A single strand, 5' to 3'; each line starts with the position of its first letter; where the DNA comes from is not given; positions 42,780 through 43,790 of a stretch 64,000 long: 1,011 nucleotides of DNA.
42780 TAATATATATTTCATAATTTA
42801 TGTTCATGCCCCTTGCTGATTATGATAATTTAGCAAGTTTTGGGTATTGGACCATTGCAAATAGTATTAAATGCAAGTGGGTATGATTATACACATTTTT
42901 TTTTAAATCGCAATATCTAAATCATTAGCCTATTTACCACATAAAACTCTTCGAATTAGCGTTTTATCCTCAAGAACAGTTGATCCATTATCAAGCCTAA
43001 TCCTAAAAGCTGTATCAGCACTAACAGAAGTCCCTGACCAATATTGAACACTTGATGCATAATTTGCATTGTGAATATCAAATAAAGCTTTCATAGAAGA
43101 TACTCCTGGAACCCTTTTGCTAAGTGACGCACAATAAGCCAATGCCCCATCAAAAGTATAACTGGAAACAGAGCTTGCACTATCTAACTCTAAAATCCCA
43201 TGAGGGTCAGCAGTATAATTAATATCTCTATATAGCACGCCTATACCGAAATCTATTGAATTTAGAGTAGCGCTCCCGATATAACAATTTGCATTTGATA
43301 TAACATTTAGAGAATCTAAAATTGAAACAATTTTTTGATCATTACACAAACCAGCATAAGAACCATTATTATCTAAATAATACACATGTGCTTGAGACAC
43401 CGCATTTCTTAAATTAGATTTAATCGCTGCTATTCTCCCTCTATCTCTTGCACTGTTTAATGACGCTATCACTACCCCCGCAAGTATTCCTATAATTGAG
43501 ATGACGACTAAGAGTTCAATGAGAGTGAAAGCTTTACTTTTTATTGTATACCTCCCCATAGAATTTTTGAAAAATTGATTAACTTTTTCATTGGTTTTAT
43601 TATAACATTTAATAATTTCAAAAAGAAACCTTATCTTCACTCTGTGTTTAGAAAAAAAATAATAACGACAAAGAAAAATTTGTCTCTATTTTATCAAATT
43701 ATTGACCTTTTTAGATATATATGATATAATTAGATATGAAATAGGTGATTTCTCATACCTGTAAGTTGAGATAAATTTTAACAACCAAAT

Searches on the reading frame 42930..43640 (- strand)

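Call 9: search_protein_families(library=pfam, proteins=[window:42930-43640:-], max_evalue=0.1)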
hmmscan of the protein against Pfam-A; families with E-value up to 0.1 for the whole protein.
window:42930-43640:- (236 aa): 1 family
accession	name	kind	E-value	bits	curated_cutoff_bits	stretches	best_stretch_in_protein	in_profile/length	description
PF07963.17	N_methyl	-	4.6e-07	29.6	21.2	1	34-57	3-26/27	Prokaryotic N-terminal methylation motif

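Call 10: search_protein_families(library=ncbifam, proteins=[window:42930-43640:-], max_evalue=0.1)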
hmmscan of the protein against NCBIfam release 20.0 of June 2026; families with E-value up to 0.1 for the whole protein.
window:42930-43640:- (236 aa): 15 families
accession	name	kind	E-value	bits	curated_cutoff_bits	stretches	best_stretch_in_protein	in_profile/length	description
TIGR01710.1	typeII_sec_gspG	equivalog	2.9e-09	37.1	88.85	1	37-95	2-59/134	type II secretion system major pseudopilin GspG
TIGR01708.2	typeII_sec_gspH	equivalog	3.1e-08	33.8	80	1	37-84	3-50/169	type II secretion system minor pseudopilin GspH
NF041775.1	typeIV_PilA_Myxo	equivalog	1.2e-07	31.9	400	1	29-100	4-74/214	type IV pilin protein PilA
TIGR02532.1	IV_pilin_GFxxxE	domain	1.3e-06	27.9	16.3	1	36-58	2-24/24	prepilin-type N-terminal cleavage/methylation domain-containing protein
NF040999.1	pilin_ComGC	equivalog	1.8e-06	28.1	75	1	36-93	2-59/84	competence type IV pilus major pilin ComGC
TIGR02596.1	TIGR02596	subfamily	2.1e-05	24.7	70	1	38-86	1-49/196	Verru_Chthon cassette protein D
NF041013.1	T4P_ComGE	equivalog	4.9e-05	23.4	49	1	34-82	2-50/83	competence type IV pilus minor pilin ComGE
NF007862.0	PRK10574.1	equivalog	0.00021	21.4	138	1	34-62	3-31/145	prepilin peptidase-dependent pilin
NF007800.0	PRK10506.1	equivalog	0.0017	18.2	158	1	32-83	5-56/163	prepilin peptidase-dependent protein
NF043081.1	MMSYN1_0165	equivalog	0.016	14.2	350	1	7-64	14-72/388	oligopeptide ABC transporter permease OppB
NF040982.1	ComGD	equivalog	0.02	15.3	70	1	36-63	2-29/139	competence type IV pilus minor pilin ComGD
TIGR02599.1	TIGR02599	subfamily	0.034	13.4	256.5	1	37-65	1-29/361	Verru_Chthon cassette protein C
NF047763.1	LIC_10572_fam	equivalog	0.053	13.5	200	1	159-235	127-204/205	LIC_10572 family protein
NF041002.1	pilin_ComGF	equivalog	0.069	13.4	80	0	36-63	2-29/139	competence type IV pilus minor pilin ComGF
TIGR01707.1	gspI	equivalog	0.084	13.4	44.35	0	38-65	2-29/101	type II secretion system minor pseudopilin GspI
